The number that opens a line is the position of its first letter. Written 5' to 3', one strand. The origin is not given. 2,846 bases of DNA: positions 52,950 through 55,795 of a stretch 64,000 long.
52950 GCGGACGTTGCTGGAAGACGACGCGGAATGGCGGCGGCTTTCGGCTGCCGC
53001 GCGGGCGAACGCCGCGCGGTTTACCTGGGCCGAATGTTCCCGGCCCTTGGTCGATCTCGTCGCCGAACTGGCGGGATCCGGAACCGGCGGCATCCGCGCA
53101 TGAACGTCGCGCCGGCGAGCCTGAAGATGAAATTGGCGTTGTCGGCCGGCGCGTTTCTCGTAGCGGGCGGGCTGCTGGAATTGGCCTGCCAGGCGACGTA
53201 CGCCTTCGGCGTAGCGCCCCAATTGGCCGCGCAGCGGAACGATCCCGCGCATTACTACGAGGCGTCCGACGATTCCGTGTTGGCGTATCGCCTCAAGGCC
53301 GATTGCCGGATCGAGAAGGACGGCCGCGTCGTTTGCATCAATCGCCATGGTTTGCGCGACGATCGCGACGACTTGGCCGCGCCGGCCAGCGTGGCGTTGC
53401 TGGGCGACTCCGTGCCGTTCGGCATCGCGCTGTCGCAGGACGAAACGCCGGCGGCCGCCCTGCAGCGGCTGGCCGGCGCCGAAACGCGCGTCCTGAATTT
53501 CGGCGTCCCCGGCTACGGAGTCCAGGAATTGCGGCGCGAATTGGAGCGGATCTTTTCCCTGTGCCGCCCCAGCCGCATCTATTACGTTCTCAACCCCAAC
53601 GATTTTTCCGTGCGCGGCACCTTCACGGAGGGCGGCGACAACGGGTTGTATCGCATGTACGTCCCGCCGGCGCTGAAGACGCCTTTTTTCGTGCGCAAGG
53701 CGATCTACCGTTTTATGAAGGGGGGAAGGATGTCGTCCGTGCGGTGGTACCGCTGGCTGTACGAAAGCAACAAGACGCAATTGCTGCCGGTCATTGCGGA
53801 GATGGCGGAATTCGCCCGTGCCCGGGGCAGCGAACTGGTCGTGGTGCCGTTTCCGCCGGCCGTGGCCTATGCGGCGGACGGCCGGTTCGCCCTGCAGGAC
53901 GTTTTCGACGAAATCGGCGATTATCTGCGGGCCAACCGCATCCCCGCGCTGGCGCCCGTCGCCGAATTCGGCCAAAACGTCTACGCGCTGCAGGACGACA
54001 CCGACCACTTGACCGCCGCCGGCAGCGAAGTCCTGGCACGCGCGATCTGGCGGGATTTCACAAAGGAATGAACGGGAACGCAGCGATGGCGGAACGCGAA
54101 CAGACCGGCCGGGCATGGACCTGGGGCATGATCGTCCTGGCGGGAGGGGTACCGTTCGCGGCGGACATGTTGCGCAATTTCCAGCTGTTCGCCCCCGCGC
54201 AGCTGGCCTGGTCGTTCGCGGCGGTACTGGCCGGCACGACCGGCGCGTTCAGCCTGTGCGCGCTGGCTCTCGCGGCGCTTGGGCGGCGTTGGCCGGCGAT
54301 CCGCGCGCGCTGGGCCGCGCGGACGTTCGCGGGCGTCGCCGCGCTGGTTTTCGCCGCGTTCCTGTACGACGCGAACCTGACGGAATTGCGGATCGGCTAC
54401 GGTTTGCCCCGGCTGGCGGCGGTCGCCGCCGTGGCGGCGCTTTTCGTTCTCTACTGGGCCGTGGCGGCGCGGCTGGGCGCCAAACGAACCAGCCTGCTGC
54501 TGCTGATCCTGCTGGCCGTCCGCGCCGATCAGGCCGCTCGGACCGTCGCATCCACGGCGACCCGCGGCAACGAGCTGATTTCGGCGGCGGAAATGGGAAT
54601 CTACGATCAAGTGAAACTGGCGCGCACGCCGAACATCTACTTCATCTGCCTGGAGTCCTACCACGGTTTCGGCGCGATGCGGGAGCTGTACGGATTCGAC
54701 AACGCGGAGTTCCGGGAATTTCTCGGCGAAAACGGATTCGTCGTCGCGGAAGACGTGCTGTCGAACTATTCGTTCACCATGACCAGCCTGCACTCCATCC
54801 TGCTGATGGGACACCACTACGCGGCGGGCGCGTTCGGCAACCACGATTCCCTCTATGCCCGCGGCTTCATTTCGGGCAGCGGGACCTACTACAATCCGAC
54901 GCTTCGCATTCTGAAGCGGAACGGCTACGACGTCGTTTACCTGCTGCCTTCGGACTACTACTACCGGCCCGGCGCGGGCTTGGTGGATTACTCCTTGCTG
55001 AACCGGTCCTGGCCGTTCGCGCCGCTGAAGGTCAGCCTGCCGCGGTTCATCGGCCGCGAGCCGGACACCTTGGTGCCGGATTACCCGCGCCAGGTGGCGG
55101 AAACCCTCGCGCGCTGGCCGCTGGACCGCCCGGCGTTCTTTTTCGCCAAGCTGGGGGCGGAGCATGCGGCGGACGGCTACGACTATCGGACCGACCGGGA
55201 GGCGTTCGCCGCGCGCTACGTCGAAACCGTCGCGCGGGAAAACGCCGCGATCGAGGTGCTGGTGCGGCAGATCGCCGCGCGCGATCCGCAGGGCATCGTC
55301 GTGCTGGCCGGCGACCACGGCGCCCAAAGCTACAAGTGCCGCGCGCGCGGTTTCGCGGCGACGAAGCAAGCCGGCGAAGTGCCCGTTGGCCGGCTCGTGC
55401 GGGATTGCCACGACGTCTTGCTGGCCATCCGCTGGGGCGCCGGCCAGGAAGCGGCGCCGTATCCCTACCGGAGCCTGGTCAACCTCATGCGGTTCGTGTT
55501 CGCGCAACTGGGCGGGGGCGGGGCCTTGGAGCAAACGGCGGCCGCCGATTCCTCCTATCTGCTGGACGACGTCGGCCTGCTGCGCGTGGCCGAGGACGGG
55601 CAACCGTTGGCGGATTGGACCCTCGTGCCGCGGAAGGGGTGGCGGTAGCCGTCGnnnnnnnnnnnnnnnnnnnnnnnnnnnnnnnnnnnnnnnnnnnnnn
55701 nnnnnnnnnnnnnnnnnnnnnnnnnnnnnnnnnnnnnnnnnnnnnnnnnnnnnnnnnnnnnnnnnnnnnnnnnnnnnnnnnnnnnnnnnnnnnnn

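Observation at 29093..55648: ~26-kb, 22-gene polysaccharide operon with near-universal 4-8 nt start/stop overlaps and a mix of Wzy-dependent and ABC-dependent export parts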

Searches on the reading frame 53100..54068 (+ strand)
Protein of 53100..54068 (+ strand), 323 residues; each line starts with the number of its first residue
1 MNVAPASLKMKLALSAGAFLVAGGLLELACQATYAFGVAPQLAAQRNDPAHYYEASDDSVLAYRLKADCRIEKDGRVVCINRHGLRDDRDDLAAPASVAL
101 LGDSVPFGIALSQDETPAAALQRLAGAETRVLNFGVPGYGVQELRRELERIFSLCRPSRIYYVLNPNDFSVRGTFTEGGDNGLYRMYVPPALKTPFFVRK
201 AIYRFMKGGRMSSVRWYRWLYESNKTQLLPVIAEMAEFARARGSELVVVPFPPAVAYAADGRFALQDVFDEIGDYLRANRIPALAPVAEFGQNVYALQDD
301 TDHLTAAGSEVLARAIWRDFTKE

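Call 7: search_protein_families(library=pfam, proteins=[window:53100-54068:+], max_evalue=0.01)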
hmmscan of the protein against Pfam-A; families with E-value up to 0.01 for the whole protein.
window:53100-54068:+ (323 aa): 1 family
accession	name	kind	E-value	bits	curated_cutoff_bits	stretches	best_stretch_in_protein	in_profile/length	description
PF13472.12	Lipase_GDSL_2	-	4.3e-05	24.5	32.9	1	101-310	2-177/178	GDSL-like Lipase/Acylhydrolase family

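Call 12: search_protein_families(library=ncbifam, proteins=[window:53100-54068:+], max_evalue=0.01)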
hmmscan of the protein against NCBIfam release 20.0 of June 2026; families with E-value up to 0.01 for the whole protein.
window:53100-54068:+ (323 aa): 2 families
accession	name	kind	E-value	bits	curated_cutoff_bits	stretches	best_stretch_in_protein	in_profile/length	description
NF047474.1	GDSL_LA_2486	hypoth_equivalog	9.3e-07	28.4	300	1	90-170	81-166/326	LA_2486 family SGNH/GDSL-type esterase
NF047475.1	GDSL_LA_2490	hypoth_equivalog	5.6e-05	22.6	325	1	78-172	65-162/431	LA_2490 family SGNH/GDSL-type esterase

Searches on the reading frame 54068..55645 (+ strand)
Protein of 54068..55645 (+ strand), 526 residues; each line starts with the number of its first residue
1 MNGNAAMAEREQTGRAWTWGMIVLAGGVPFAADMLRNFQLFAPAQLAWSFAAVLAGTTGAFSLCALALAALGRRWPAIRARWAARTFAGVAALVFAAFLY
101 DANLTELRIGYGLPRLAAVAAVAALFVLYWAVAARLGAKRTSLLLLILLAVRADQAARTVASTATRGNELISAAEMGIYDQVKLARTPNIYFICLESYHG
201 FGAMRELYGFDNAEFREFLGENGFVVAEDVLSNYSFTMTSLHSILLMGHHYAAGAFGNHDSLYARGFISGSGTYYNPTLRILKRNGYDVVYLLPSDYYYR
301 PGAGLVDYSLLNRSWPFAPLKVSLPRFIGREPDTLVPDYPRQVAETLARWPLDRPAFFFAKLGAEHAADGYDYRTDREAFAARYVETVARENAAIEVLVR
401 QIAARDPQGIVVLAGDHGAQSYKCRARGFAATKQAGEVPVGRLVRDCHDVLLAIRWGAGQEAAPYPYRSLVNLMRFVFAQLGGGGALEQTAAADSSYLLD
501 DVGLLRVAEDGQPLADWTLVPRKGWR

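Call 7: search_protein_families(library=pfam, proteins=[window:54068-55645:+], max_evalue=0.01)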
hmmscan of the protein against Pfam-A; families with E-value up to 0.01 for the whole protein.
window:54068-55645:+ (526 aa): 1 family
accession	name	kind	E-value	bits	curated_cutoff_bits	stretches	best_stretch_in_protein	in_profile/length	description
PF00884.28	Sulfatase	-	1.7e-05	24.7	25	1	188-424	1-248/301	Sulfatase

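Call 12: search_protein_families(library=ncbifam, proteins=[window:54068-55645:+], max_evalue=0.01)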
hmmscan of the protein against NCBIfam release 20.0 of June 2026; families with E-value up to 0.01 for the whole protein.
window:54068-55645:+ (526 aa): 0 families

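Call 14: search_protein_families(library=pfam, proteins=[window:54068-55645:+], max_evalue=10)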
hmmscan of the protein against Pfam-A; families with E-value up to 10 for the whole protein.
window:54068-55645:+ (526 aa): 2 families
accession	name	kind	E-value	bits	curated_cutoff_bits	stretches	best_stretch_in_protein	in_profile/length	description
PF00884.28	Sulfatase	-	1.7e-05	24.7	25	1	188-424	1-248/301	Sulfatase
PF17841.6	Bep_C_terminal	-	0.26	12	29.5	1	373-428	23-75/97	BID domain of Bartonella effector protein (Bep)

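Call 68: search_solved_structures(query=window:54068-55645:+, max_evalue=1)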
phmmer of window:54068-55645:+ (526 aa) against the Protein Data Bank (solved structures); distinct sequences matched with E-value up to 1: 1.
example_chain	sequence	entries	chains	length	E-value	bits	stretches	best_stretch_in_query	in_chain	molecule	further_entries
9t0z_K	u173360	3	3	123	0.11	14.6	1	401-465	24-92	Small ribosomal subunit protein uS11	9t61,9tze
